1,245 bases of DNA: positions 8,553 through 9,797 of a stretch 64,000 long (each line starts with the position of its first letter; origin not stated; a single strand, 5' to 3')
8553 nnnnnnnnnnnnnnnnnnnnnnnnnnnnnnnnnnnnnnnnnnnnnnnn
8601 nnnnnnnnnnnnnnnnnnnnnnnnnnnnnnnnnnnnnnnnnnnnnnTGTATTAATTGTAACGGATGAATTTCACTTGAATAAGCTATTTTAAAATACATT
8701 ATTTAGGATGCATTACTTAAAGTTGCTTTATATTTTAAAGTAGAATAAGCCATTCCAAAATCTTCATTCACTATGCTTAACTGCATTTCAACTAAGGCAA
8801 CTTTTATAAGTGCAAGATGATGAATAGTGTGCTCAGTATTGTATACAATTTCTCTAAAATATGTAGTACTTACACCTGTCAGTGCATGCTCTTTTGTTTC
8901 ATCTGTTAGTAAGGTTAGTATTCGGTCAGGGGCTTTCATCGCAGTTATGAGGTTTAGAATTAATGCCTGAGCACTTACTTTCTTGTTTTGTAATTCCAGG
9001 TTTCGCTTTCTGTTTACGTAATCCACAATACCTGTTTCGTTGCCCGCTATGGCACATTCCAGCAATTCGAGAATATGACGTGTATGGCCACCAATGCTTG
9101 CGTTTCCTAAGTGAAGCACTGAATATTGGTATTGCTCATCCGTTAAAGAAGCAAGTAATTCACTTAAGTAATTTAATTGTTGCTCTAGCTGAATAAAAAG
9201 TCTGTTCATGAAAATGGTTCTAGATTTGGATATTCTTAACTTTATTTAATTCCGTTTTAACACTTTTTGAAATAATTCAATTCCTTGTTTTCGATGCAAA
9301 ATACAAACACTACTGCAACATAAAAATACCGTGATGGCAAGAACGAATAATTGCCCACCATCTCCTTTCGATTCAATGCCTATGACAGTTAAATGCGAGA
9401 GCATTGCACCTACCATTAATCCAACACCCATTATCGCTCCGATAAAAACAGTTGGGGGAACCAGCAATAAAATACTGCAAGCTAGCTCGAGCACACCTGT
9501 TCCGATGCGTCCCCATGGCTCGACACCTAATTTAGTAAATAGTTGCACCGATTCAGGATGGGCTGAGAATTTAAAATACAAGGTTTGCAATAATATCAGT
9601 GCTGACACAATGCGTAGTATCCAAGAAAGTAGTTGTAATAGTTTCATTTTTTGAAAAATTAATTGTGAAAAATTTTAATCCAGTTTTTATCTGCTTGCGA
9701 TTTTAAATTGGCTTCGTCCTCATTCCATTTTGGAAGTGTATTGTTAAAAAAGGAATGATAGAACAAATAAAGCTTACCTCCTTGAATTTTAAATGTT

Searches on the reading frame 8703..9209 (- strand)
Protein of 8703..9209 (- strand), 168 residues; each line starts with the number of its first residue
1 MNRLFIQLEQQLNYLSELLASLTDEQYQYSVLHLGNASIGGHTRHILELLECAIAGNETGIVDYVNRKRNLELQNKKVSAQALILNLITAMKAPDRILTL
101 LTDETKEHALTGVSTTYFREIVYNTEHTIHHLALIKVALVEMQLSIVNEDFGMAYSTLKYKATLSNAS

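Call 50: search_protein_families(library=pfam, proteins=[window:8703-9209:-], max_evalue=0.001)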
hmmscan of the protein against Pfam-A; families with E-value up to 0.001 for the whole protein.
window:8703-9209:- (168 aa): 1 family
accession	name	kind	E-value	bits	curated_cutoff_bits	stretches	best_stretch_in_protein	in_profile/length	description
PF12867.12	DinB_2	-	0.00014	22.7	24.8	1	7-135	1-128/128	DinB superfamily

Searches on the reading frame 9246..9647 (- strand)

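Call 50: search_protein_families(library=pfam, proteins=[window:9246-9647:-], max_evalue=0.001)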
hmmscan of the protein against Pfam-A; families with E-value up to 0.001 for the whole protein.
window:9246-9647:- (133 aa): 3 families
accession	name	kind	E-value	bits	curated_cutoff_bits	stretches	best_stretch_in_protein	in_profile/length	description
PF13564.11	DoxX_2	-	2.1e-10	41.1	26.3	1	10-88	1-84/103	DoxX-like family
PF07291.16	MauE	-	4.7e-05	24.1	27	1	5-89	2-89/128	Methylamine utilisation protein MauE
PF07681.17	DoxX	-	0.00039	21.4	23.6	1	10-84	4-82/85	DoxX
